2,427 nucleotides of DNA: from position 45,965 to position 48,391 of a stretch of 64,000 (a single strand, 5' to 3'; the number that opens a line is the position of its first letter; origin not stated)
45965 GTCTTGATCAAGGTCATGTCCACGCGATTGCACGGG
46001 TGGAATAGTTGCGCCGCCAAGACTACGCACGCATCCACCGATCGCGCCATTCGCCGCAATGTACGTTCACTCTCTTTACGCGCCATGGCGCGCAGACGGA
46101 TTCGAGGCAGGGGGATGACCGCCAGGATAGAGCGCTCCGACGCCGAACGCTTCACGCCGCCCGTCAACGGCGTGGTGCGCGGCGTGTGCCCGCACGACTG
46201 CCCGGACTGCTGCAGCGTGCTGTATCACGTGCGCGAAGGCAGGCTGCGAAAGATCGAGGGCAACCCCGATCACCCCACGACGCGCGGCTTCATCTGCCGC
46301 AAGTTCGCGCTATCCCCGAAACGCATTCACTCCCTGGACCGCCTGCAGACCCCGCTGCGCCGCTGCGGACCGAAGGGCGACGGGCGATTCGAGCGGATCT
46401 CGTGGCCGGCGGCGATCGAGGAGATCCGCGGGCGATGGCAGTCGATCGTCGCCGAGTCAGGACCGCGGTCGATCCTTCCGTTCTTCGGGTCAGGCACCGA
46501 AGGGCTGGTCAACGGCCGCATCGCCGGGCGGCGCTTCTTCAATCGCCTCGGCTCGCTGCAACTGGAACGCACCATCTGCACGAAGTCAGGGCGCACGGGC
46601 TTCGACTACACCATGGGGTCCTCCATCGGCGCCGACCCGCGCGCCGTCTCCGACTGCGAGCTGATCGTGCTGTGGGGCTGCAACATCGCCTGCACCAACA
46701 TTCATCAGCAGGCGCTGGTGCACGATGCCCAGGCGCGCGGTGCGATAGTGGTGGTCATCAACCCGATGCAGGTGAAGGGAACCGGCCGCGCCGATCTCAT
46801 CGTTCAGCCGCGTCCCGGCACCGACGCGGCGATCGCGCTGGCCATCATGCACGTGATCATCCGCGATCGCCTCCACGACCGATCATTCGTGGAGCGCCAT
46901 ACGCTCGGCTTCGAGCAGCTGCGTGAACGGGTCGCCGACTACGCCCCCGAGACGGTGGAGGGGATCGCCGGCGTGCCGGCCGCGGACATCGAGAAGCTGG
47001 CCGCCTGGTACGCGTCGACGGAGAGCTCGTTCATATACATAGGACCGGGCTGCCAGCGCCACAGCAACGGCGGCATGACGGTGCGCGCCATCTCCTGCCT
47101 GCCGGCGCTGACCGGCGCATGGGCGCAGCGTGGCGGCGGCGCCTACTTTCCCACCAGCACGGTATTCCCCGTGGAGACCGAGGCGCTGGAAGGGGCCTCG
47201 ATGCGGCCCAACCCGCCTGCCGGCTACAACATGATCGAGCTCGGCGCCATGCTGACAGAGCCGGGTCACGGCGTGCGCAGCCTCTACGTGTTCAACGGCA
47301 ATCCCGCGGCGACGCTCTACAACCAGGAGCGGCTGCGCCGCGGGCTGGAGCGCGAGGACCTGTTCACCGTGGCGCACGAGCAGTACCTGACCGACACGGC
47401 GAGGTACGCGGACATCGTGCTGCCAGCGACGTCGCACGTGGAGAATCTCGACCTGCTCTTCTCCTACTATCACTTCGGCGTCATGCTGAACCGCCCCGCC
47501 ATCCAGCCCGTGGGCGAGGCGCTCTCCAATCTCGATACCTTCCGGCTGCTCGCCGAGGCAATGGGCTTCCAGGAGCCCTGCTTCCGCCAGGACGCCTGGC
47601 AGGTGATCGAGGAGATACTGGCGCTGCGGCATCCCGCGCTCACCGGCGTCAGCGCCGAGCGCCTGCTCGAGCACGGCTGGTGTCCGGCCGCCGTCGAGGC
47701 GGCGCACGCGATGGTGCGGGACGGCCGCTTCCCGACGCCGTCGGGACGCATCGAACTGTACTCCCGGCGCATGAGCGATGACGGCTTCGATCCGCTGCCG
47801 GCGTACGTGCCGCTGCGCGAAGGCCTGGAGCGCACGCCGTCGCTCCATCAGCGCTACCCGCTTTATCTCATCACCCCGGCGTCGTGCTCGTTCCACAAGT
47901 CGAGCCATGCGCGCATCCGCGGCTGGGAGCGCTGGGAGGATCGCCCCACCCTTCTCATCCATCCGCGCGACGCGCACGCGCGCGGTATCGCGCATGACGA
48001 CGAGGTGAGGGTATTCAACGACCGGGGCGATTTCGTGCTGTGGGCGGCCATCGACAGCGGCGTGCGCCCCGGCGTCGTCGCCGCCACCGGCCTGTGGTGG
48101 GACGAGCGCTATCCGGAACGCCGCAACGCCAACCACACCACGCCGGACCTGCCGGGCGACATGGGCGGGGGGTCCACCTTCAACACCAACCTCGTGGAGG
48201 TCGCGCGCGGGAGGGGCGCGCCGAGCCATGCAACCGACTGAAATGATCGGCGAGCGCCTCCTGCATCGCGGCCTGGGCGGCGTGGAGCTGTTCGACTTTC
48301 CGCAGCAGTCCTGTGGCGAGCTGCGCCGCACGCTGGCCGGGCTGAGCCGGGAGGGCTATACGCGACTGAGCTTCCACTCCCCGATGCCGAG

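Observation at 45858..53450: Six tightly packed genes behind a perfect FNR box: Mo-oxidoreductase, TIM barrel, B12-rSAM, NAD-dehydrogenase, ubiU, ubiV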

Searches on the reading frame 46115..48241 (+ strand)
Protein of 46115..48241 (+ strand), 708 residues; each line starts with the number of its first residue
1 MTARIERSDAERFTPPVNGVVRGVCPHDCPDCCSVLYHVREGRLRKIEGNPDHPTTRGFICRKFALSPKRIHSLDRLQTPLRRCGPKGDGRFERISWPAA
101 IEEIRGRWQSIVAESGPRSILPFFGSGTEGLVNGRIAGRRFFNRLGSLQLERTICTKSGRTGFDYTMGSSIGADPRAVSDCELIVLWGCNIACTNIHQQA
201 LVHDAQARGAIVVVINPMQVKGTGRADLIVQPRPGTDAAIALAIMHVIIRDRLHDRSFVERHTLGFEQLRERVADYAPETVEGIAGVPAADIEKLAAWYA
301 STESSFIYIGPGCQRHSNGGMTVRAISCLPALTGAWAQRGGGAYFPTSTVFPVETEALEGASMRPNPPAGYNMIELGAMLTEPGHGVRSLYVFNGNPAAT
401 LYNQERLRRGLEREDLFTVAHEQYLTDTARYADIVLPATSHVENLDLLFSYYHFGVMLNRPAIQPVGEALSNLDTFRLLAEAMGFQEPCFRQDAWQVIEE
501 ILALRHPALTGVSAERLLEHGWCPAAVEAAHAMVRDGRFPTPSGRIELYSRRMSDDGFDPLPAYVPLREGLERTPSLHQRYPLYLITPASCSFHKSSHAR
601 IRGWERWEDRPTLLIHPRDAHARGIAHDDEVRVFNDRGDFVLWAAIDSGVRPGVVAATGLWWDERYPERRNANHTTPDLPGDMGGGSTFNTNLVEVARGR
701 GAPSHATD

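Call 12: search_protein_families(library=pfam, proteins=[window:46115-48241:+])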
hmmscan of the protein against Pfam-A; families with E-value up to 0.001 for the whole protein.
window:46115-48241:+ (708 aa): 3 families
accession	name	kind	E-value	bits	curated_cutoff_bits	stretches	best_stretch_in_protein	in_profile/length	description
PF00384.28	Molybdopterin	-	2.1e-38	132.7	24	1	76-481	1-352/353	Molybdopterin oxidoreductase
PF01568.27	Molydop_binding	-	6.7e-21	74.8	26.8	1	583-691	1-108/110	Molydopterin dinucleotide binding domain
PF04879.21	Molybdop_Fe4S4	-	2.1e-10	40.8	22.7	1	20-69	3-51/55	Molybdopterin oxidoreductase Fe4S4 domain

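Call 13: search_protein_families(library=ncbifam, proteins=[window:46115-48241:+], max_evalue=0.00001)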
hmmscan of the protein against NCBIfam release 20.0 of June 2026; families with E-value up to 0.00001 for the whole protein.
window:46115-48241:+ (708 aa): 25 families
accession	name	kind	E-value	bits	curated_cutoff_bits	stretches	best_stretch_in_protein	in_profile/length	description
TIGR02166.1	dmsA_ynfE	subfamily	9.3e-77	258.8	777.7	2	19-343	43-398/794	DMSO/selenate family reductase complex A subunit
TIGR01591.1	Fdh-alpha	equivalog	3e-75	253.6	666.25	2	24-344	2-319/672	formate dehydrogenase subunit alpha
TIGR03479.1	DMSO_red_II_alp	subfamily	2.1e-59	201.5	984.75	4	50-263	94-307/913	molybdopterin-dependent oxidoreductase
TIGR00509.1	bisC_fam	subfamily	3e-58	197.7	1017.55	2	387-698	413-753/772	molybdopterin guanine dinucleotide-containing S/N-oxide reductase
NF041885.1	selenate_YnfE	exception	1.2e-53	182.1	1675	2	13-344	41-406/805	selenate/tellurate reductase subunit YnfE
NF012032.0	PRK15488.1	equivalog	8.9e-53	179.4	694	2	21-345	44-363/759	thiosulfate reductase PhsA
NF011566.1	PRK14990.1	exception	2.6e-51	174.6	1600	2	17-342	55-417/814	dimethylsulfoxide reductase subunit A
NF041884.1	selenate_YnfF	exception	7.6e-51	172.9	1650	2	15-342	40-397/798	selenate/tellurate reductase subunit YnfF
NF047855.1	AssmNtatRedNasC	equivalog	3e-50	171.3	1100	2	21-341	21-341/708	assimilatory nitrate reductase catalytic subunit NasC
NF041323.1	Nitr_red_NasA_Halo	equivalog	2.1e-35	122.4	1000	2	43-342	19-310/673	assimilatory nitrate reductase NasA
NF011682.0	PRK15102.1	equivalog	1.4e-32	112.7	909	2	392-667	475-770/829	trimethylamine-N-oxide reductase TorA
TIGR02164.1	torA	equivalog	5.2e-31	107.6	1465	2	392-664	471-763/824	trimethylamine-N-oxide reductase TorA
NF010055.0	PRK13532.1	equivalog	3e-30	105.1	904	1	29-263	50-291/830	nitrate reductase catalytic subunit NapA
NF041783.2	mnquin_red_QrcB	equivalog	2.3e-28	98.8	440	1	29-475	60-495/695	menaquinone reductase molybdopterin-binding-like subunit QrcB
TIGR01706.1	NAPA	equivalog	9.8e-28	96.9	930.55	1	29-263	50-291/830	periplasmic nitrate reductase subunit alpha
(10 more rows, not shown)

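Call 28: search_solved_structures(query=window:46115-48238:+, max_evalue=1e-10)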
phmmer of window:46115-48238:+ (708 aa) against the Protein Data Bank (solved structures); distinct sequences matched with E-value up to 1e-10: 40.
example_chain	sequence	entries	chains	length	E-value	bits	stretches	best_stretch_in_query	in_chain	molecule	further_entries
2e7z_A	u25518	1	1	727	1.2e-53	185.4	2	27-354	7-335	Acetylene hydratase Ahy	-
7qv7_S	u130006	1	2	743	9.1e-46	159.4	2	24-343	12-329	Hydrogen dependent carbon dioxide reductase subunit FdhF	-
1eu1_A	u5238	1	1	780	1e-43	152.6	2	317-670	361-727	DIMETHYL SULFOXIDE REDUCTASE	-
1e18_A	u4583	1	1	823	2.8e-43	151.2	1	86-664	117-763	DMSO REDUCTASE.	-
9t1s_L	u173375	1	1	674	3.6e-43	150.8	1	21-655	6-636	formate dehydrogenase (coenzyme F420)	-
1dmr_A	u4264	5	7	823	5.5e-43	150.2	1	86-664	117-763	DMSO REDUCTASE | Dimethyl sulfoxide/trimethylamine N-oxide reductase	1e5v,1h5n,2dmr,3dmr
1e60_A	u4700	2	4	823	6.3e-43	150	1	86-664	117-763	Dimethyl sulfoxide/trimethylamine N-oxide reductase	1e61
2vpw_A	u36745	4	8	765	6.5e-43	149.9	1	25-363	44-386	THIOSULFATE REDUCTASE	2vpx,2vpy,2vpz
4dmr_A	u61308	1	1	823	6.7e-43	149.9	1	86-664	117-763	DMSO REDUCTASE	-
1dms_A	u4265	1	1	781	2.2e-42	148.2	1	86-664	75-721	DMSO REDUCTASE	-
7bkb_D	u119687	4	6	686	8.4e-41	143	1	21-658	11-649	Formate dehydrogenase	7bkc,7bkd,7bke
7l5i_A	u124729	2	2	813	2.9e-37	131.3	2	315-667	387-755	Trimethylamine-N-oxide reductase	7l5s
5e7o_A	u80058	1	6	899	4.9e-36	127.2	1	22-263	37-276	DMSO reductase family type II enzyme, molybdopterin subunit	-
4ydd_A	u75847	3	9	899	5.7e-36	127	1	22-263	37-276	DMSO reductase family type II enzyme, molybdopterin subunit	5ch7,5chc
1aa6_A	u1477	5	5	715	1.3e-35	125.8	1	23-339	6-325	FORMATE DEHYDROGENASE H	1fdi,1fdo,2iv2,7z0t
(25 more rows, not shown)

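Call 58: search_solved_structures(query=window:46115-48238:+, max_evalue=1e-40, show_alignments=2)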
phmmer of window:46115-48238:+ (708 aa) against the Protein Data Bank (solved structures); distinct sequences matched with E-value up to 1e-40: 11.
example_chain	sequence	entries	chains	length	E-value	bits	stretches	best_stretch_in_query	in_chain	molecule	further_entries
2e7z_A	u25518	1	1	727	1.2e-53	185.4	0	27-354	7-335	Acetylene hydratase Ahy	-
7qv7_S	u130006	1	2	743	9.1e-46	159.4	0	24-343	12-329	Hydrogen dependent carbon dioxide reductase subunit FdhF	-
1eu1_A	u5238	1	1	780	1e-43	152.6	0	317-670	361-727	DIMETHYL SULFOXIDE REDUCTASE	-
1e18_A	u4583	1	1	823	2.8e-43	151.2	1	86-664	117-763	DMSO REDUCTASE.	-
9t1s_L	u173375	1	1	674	3.6e-43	150.8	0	21-655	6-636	formate dehydrogenase (coenzyme F420)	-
1dmr_A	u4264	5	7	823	5.5e-43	150.2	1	86-664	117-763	DMSO REDUCTASE | Dimethyl sulfoxide/trimethylamine N-oxide reductase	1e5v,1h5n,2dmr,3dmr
1e60_A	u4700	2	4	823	6.3e-43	150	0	86-664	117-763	Dimethyl sulfoxide/trimethylamine N-oxide reductase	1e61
2vpw_A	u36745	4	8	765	6.5e-43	149.9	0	25-363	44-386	THIOSULFATE REDUCTASE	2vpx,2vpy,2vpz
4dmr_A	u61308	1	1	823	6.7e-43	149.9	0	86-664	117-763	DMSO REDUCTASE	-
1dms_A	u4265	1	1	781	2.2e-42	148.2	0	86-664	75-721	DMSO REDUCTASE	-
7bkb_D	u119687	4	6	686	8.4e-41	143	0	21-658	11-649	Formate dehydrogenase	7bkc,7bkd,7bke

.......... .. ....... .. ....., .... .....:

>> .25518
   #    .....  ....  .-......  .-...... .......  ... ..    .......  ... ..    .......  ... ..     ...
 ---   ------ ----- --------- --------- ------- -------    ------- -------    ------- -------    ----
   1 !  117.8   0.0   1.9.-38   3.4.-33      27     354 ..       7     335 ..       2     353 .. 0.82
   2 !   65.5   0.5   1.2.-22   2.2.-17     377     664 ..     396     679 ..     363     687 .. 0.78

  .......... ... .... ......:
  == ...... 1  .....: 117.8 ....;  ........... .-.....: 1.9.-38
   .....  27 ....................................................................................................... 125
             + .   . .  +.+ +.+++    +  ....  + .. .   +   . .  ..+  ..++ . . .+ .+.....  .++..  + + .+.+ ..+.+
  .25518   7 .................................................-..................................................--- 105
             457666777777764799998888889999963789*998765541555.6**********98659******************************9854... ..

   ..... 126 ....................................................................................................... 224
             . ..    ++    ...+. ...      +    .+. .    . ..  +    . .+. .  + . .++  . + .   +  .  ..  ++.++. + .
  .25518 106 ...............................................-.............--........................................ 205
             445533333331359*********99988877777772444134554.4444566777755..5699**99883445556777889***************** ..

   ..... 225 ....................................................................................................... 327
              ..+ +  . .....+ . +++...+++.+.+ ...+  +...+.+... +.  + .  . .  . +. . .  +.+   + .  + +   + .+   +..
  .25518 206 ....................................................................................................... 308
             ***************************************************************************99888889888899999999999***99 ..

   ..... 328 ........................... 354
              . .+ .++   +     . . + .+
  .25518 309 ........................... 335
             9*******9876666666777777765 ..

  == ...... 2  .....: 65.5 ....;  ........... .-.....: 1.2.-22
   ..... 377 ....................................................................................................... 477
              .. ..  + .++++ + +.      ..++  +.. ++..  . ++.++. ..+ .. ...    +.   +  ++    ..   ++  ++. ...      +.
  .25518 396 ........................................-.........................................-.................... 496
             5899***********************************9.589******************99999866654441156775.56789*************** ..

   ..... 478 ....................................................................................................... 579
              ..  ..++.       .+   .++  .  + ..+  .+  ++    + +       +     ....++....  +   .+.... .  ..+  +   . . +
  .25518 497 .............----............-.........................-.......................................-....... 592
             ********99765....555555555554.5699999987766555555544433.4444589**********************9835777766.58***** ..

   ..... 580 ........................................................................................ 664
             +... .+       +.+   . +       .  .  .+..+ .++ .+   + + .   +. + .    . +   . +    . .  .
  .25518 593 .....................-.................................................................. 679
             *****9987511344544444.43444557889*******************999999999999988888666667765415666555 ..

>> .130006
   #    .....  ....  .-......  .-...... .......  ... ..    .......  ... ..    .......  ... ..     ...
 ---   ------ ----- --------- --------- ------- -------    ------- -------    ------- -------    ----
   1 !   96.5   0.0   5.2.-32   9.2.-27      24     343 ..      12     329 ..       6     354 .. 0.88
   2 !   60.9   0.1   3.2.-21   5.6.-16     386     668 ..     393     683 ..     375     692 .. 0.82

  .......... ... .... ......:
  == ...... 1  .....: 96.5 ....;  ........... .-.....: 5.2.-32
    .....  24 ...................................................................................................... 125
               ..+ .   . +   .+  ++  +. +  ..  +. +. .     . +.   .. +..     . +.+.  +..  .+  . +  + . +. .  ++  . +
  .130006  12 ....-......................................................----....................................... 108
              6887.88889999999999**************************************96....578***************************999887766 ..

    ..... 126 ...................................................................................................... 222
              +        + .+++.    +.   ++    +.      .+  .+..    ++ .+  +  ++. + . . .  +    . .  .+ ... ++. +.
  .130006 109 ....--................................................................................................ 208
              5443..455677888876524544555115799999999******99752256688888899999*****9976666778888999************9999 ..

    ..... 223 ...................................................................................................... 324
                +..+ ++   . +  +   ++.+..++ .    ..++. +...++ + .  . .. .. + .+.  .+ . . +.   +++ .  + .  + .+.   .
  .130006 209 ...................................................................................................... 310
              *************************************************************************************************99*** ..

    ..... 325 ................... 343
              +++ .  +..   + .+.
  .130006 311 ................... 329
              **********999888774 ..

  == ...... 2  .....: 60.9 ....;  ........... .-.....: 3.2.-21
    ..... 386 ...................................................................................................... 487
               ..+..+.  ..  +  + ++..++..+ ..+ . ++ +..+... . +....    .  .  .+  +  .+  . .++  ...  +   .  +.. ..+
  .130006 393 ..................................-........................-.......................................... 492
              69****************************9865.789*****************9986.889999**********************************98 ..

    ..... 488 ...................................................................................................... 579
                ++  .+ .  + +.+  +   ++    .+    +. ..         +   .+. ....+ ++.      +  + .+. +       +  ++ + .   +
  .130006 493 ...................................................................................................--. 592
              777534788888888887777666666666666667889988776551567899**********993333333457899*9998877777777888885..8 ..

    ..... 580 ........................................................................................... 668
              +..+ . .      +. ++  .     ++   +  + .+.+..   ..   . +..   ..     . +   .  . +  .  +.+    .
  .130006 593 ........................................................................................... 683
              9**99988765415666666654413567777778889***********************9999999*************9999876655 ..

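Call 73: find_homologous_proteins(query=window:46115-48238:+, max_evalue=1e-60)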
Query window:46115-48238:+ (708 aa): 7638 proteins with E <= 1e-60 among 8000 candidates; the best 120 are listed.
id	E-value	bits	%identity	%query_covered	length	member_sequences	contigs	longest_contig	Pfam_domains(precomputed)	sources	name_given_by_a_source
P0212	0.0e+0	1643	99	100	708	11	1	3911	PF00384.28,PF01568.28,PF04879.22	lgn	-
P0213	0.0e+0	1486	89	100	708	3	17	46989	PF00384.28,PF01568.28,PF04879.22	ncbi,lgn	-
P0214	0.0e+0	1386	83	100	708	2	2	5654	PF00384.28,PF01568.28,PF04879.22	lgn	-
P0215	0.0e+0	1305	79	99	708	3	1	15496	PF00384.28,PF01568.28,PF04879.22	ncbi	-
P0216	0.0e+0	1267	78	97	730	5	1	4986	PF00384.28,PF01568.28,PF04879.22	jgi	-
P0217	0.0e+0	1232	74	98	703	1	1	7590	PF00384.28,PF01568.28,PF04879.22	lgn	-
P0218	0.0e+0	1023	63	98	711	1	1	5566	PF00384.28,PF01568.28,PF04879.22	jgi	-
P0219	8.5e-296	1001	61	98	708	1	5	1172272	PF00384.28,PF01568.28,PF04879.22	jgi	jgi:anaerobic selenocysteine-containing dehydrogenase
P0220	2.0e-291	986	60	97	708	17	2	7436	PF00384.28,PF01568.28,PF04879.22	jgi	-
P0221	6.4e-289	978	61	97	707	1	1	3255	PF00384.28,PF01568.28,PF04879.22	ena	-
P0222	8.9e-288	974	59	98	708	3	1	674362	PF00384.28,PF01568.28,PF04879.22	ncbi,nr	ncbi:MAG: molybdopterin-dependent oxidoreductase [Proteobacteria bacterium]|nr:molybdopterin-depende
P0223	1.3e-287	974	59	97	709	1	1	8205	PF00384.28,PF01568.28,PF04879.22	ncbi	-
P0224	6.0e-287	972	61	97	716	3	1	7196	PF00384.28,PF01568.28,PF04879.22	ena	-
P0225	3.5e-283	959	59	97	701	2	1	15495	PF00384.28,PF01568.28,PF04879.22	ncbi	-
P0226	3.4e-281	953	59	97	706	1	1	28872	PF00384.28,PF01568.28,PF04879.22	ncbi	-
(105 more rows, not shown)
